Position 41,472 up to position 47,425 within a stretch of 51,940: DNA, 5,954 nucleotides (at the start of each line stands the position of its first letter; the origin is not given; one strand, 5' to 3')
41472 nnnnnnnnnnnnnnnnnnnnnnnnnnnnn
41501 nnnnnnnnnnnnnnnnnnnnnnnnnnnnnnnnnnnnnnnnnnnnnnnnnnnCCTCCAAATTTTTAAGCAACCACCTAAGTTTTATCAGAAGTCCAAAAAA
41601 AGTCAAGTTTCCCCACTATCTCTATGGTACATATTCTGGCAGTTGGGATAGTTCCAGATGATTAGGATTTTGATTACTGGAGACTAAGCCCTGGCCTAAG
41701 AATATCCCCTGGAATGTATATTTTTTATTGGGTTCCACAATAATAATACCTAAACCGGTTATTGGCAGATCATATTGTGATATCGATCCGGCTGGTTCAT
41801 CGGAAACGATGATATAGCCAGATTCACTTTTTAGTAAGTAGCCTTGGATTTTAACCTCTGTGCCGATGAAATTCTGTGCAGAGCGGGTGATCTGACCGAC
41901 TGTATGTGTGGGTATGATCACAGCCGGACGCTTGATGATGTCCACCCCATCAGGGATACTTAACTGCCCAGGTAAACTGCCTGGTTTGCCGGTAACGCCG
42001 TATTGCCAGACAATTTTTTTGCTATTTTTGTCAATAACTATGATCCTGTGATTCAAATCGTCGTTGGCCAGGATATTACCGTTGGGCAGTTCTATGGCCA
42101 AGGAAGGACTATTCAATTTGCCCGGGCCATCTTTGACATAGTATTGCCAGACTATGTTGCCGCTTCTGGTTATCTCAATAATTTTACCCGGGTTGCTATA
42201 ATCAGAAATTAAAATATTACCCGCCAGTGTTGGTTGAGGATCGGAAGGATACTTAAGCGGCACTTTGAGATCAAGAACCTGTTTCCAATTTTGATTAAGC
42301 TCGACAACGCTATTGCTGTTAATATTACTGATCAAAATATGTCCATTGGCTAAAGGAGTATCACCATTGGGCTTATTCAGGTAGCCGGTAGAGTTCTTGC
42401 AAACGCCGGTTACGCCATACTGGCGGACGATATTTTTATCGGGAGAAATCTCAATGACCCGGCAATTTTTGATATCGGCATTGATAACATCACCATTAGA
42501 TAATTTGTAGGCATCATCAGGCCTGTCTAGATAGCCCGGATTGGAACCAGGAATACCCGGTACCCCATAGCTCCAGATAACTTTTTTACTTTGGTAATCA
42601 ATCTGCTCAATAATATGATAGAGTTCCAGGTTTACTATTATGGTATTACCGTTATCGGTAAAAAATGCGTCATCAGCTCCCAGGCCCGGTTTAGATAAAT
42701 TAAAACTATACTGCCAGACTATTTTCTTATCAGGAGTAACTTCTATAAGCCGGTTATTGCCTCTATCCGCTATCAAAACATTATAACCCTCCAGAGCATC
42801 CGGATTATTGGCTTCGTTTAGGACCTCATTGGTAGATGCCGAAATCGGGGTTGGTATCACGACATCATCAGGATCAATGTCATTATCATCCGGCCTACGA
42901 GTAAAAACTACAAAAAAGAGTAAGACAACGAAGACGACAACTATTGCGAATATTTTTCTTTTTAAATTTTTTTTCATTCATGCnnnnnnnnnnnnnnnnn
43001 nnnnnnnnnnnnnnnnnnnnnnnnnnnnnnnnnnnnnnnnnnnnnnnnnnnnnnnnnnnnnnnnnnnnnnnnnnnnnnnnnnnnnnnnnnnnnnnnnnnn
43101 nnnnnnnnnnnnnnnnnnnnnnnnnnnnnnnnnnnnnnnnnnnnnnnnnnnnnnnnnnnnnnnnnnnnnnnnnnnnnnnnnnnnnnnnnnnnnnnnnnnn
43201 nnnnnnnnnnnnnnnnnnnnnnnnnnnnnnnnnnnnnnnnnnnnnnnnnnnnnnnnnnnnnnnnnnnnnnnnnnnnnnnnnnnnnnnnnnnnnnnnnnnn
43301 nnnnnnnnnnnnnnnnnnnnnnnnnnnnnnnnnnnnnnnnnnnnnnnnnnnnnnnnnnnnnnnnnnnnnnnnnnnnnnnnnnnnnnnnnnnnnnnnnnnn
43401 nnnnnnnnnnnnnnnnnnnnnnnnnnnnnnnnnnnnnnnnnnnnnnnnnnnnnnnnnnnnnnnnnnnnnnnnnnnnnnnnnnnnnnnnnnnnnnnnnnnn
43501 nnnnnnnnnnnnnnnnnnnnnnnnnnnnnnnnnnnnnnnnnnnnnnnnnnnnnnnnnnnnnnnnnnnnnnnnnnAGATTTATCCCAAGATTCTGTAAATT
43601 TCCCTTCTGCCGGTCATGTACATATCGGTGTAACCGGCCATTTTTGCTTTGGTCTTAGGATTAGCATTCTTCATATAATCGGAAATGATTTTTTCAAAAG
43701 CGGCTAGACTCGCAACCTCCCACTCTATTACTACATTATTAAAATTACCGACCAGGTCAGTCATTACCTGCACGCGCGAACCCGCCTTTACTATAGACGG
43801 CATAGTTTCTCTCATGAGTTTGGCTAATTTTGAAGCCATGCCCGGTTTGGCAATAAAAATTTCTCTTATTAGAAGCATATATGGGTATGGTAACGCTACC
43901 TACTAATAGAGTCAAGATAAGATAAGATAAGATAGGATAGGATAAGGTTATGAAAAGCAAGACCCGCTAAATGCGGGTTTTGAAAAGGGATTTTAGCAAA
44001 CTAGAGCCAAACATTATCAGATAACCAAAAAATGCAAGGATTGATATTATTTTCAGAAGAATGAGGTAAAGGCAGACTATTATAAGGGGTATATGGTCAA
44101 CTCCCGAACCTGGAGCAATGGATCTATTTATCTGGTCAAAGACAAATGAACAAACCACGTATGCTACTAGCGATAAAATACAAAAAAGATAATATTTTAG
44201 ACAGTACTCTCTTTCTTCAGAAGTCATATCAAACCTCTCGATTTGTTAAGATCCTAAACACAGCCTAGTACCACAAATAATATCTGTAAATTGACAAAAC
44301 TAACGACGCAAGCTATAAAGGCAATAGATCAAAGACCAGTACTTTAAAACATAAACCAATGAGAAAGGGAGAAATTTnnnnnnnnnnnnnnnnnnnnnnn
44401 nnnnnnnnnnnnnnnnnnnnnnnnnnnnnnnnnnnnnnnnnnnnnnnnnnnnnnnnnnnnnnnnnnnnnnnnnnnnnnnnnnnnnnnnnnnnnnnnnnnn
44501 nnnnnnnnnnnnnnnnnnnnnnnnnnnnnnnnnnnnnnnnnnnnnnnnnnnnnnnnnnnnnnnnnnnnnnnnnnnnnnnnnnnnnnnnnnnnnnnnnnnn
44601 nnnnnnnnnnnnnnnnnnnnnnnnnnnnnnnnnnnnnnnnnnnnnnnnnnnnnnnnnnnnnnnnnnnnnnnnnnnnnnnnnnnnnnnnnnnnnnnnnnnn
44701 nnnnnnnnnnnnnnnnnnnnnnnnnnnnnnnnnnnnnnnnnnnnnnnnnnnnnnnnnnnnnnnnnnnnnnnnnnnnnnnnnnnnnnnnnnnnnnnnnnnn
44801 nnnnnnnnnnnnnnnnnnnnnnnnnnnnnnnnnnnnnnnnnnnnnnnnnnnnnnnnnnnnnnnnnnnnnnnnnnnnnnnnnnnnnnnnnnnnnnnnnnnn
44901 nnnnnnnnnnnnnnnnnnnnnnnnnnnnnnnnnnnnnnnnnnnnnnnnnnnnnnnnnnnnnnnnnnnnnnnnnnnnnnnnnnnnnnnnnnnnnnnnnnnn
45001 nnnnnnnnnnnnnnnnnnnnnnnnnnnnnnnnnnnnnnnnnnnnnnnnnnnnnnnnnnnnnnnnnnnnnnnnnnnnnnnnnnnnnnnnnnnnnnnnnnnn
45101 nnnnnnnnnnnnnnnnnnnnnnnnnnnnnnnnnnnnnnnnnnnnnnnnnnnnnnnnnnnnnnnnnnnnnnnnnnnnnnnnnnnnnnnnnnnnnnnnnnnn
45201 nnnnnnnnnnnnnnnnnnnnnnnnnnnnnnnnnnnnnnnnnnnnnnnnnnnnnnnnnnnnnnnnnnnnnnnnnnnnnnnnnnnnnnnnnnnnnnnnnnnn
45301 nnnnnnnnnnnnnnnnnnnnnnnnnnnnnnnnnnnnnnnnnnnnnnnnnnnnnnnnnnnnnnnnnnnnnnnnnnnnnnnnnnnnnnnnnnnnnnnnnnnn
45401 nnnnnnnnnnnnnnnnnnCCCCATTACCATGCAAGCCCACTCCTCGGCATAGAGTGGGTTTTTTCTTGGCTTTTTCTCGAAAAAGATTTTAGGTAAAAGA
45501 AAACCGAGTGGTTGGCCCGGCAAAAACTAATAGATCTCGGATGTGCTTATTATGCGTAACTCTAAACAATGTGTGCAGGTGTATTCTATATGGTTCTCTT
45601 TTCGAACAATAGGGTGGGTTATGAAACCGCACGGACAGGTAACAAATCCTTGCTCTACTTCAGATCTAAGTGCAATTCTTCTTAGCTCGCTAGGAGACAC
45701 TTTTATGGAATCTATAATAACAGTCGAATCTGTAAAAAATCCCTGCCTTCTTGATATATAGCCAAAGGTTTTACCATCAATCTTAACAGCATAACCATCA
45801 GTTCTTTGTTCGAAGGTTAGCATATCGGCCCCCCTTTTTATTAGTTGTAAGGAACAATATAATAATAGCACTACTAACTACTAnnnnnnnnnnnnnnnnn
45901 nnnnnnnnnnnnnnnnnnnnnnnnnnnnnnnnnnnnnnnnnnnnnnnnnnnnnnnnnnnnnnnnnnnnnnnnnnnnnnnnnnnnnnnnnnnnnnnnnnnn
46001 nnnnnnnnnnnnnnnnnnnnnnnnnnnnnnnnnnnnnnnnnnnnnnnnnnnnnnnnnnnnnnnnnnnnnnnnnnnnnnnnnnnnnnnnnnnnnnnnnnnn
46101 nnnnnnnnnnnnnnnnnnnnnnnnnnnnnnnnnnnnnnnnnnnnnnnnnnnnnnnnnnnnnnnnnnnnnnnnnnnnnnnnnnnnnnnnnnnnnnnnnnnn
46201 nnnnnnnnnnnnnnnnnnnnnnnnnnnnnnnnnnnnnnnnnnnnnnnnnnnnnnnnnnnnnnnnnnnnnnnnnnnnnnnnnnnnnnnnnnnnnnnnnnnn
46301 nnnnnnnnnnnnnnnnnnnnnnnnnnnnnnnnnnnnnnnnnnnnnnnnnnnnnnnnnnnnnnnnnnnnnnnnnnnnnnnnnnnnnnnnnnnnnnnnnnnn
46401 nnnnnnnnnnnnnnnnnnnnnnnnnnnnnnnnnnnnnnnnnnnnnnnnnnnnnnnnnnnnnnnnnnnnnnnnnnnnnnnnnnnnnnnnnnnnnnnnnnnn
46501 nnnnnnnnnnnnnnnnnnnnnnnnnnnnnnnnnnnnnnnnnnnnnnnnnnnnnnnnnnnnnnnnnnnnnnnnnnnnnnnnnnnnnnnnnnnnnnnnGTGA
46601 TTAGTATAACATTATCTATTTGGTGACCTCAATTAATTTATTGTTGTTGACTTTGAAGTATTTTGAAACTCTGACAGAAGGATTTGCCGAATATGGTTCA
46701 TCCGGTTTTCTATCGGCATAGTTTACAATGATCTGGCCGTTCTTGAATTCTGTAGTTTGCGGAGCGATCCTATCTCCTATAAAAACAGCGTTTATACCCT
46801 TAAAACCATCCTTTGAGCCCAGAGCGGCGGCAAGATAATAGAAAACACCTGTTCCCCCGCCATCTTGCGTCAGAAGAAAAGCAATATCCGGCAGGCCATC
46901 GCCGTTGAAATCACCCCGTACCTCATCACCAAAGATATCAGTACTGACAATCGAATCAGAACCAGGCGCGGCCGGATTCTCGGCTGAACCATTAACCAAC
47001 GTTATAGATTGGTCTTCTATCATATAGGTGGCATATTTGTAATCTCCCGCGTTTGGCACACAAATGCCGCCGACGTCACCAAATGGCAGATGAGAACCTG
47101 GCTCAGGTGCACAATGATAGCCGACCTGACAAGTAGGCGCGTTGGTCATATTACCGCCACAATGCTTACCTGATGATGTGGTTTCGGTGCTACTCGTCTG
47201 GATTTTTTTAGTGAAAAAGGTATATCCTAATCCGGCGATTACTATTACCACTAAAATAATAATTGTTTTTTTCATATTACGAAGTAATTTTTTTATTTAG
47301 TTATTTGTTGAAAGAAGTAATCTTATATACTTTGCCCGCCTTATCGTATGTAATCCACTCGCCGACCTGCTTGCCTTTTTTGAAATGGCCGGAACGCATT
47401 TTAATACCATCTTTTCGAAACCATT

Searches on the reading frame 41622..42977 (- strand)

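Call 56: search_protein_families(library=pfam, proteins=[window:41622-42977:-], max_evalue=0.01)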
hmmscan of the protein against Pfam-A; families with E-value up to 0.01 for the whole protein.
window:41622-42977:- (451 aa): 3 families
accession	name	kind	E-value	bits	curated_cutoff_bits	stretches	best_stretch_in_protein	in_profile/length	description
PF13360.13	PQQ_2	-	0.0018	18.4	27.6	0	271-331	11-64/233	Outer membrane protein assembly factor BamB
PF22701.2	Mala_s_1-like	-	0.0026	18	27.5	0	252-322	98-163/195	Mal s 1 allergenic protein-like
PF14269.12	Arylsulfotran_2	-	0.0048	16.8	27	0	206-279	228-298/301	Arylsulfotransferase (ASST)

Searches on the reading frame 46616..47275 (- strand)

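Call 57: search_protein_families(library=pfam, proteins=[window:46616-47275:-], max_evalue=0.01)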
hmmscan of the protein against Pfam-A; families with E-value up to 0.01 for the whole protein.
window:46616-47275:- (219 aa): 1 family
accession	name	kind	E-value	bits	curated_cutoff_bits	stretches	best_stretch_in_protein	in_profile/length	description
PF01839.29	FG-GAP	-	0.0041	17.4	22.1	0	121-132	8-19/37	FG-GAP repeat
